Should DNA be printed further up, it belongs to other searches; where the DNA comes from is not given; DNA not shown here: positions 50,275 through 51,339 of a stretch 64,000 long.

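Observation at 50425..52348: AcnX (DUF521 + DUF126) pair in which the small subunit is covalently fused to a Nudix domain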

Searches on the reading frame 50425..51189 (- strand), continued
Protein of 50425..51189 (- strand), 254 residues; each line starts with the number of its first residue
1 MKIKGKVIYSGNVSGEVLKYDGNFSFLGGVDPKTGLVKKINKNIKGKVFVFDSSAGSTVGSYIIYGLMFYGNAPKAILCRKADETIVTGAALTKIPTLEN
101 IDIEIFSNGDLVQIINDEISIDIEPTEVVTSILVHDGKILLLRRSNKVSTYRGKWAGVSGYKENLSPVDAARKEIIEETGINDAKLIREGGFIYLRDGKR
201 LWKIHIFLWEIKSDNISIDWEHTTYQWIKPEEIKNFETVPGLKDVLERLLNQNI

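Call 93: search_protein_families(library=ncbifam, proteins=[L077:10387-11424:-, L077:11448-11843:-, L077:6210-7112:-, L077:7526-8860:+], max_evalue=0.00001)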
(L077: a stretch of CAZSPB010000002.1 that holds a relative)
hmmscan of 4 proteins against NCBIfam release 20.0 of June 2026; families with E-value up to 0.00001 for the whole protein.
L077:10387-11424:- (345 aa): 6 families
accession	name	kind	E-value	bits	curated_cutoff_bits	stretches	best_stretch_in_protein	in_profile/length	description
TIGR02151.1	IPP_isom_2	equivalog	3.9e-114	381.1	281.3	1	7-334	1-337/338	type 2 isopentenyl-diphosphate Delta-isomerase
NF008398.0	PRK11197.1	subfamily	6.4e-16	58.1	376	1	247-328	291-372/381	L-lactate dehydrogenase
NF033901.1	L_lactate_LldD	exception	2e-13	50.1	550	1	247-327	291-371/377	FMN-dependent L-lactate dehydrogenase LldD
TIGR03966.1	actino_HemFlav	equivalog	8.8e-13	47.7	470.85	1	141-329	203-375/385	pre-mycofactocin synthase MftD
TIGR02708.1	L_lactate_ox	equivalog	1.7e-11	43.7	645.5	1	177-329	220-356/367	L-lactate oxidase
NF003966.0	PRK05458.1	equivalog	6.2e-07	29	344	0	111-288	79-234/327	GMP reductase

L077:11448-11843:- (131 aa): 8 families
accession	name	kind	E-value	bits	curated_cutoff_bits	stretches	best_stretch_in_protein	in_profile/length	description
NF007834.0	PRK10546.1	equivalog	2e-12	47.1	156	1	4-119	4-114/135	pyrimidine (deoxy)nucleoside triphosphate diphosphatase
NF006530.0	PRK08999.1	equivalog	5.6e-12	45.3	245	1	4-121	6-119/315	Nudix family hydrolase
NF012016.0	PRK15472.1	equivalog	4.3e-11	42.7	95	1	6-120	6-128/141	nucleoside triphosphatase NudI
NF008044.0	PRK10776.1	equivalog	4.4e-08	33.1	148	1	11-120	12-116/130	8-oxo-dGTP diphosphatase MutT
TIGR00586.1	mutt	equivalog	1.6e-07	31.4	97.9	1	9-121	11-118/129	8-oxo-dGTP diphosphatase MutT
NF001938.0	PRK00714.1-5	equivalog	1.8e-07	30.6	116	1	9-62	19-76/172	RNA pyrophosphohydrolase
NF001937.0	PRK00714.1-4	equivalog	5.7e-07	29.3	139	1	13-64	18-64/161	RNA pyrophosphohydrolase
NF006961.0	PRK09438.1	equivalog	5.7e-06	25.9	103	0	12-64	17-65/151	dihydroneopterin triphosphate diphosphatase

L077:6210-7112:- (300 aa): 13 families
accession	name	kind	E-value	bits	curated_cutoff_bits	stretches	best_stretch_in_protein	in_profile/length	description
NF009523.0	PRK12884.1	equivalog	2e-36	125.6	269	1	17-296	2-272/279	prenyltransferase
NF009521.0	PRK12882.1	equivalog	5.1e-30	104.6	296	1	17-274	3-255/280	geranylgeranylglycerol-phosphate geranylgeranyltransferase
NF009522.0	PRK12883.1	equivalog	1.9e-29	103.1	353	1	19-297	3-268/279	geranylgeranylglycerol-phosphate geranylgeranyltransferase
NF005742.0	PRK07566.1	equivalog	3.4e-25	88.8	313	1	64-278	77-288/315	chlorophyll synthase ChlG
TIGR01476.1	chlor_syn_BchG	subfamily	4.2e-20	72.4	212.3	1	42-277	26-259/283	(bacterio)chlorophyll synthase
NF009058.0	PRK12392.1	subfamily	2.4e-17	63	494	1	16-276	11-278/333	bacteriochlorophyll c synthase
TIGR02056.1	ChlG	equivalog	1.3e-14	54.5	436.45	1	57-277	59-281/306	chlorophyll synthase ChlG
NF009525.0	PRK12887.1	equivalog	2.5e-13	50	226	1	40-266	41-272/310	homogentisate phytyltransferase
TIGR01475.1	ubiA_other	subfamily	1.1e-12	48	180.8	1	32-273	15-251/282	UbiA-like polyprenyltransferase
NF009513.0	PRK12872.1-3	equivalog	1.4e-11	44.5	288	1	13-291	6-284/293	prenyltransferase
NF035940.1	prenyl_rel_EboC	equivalog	2.4e-09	37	250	1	48-232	34-207/292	UbiA-like protein EboC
TIGR01473.1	cyoE_ctaB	equivalog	3.6e-09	36.8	210.3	1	21-299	2-279/281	heme o synthase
NF009512.0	PRK12872.1-1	equivalog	1e-06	28.5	278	1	34-265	24-262/303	geranylgeranylglycerol-phosphate geranylgeranyltransferase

L077:7526-8860:+ (444 aa): 7 families
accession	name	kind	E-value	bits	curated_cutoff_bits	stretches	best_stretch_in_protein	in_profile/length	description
TIGR00148.1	TIGR00148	subfamily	4.5e-124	414.5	244.85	1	6-415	1-437/438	UbiD family decarboxylase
NF041204.1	VdcC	exception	3.6e-76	256.5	650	1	5-428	3-452/467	non-oxidative hydroxyarylic acid decarboxylases subunit C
TIGR03701.1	mena_SCO4490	equivalog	5.2e-61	206.7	495.9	1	8-393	1-422/433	menaquinone biosynthesis decarboxylase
NF008175.0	PRK10922.1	equivalog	1.1e-55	189.1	788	2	92-420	121-462/497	4-hydroxy-3-polyprenylbenzoate decarboxylase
TIGR02724.1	phenyl_P_beta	equivalog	1.4e-38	132.5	468.95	1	4-425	1-451/472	phenylphosphate carboxylase subunit beta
NF041219.1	BagN_FevL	exception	1e-26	93.5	1000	1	5-284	19-327/502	bagremycin/ferroverdin biosynthesis UbiD family decarboxylase BagN/FevL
TIGR02723.1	phenyl_P_alpha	equivalog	8e-26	90.7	564.6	1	5-430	9-461/485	phenylphosphate carboxylase subunit alpha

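Call 94: find_related_loci(query=L077:11448-11843:-, collection=metagenome_contigs, flank=6000)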
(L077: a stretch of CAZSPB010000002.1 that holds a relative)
Query L077:11448-11843:- (131 aa) in metagenome_contigs; peptide patterns used: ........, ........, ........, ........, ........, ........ (x = any residue, [..] = any of these).
256 stretches matched a pattern; 18 encode a relative of the query (tblastn E <= 1e-3); 18 distinct loci.
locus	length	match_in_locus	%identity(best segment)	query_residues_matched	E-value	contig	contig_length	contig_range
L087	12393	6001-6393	100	1-131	7e-84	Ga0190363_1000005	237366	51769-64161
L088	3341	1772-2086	36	5-116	6e-13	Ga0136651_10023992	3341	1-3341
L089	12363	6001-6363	35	5-127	2e-12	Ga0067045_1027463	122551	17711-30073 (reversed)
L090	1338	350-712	35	5-127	2e-12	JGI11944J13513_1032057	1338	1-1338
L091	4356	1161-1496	31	5-118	2e-12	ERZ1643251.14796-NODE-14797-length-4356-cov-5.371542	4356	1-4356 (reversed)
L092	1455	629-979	33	3-127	1e-11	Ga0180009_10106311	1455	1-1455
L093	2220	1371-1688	35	3-117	2e-11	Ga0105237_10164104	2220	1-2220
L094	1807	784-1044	35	33-120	2e-10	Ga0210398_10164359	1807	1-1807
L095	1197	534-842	32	7-116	2e-10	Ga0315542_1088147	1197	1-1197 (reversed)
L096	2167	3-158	48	9-62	2e-9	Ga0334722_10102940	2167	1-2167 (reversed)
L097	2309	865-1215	26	2-114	2e-7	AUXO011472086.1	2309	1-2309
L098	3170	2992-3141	42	10-62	4e-6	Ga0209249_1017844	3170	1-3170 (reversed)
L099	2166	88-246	38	7-62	3e-6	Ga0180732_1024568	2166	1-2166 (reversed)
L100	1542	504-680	40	4-62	5e-6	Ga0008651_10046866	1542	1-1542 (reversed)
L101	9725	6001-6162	39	5-61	9e-6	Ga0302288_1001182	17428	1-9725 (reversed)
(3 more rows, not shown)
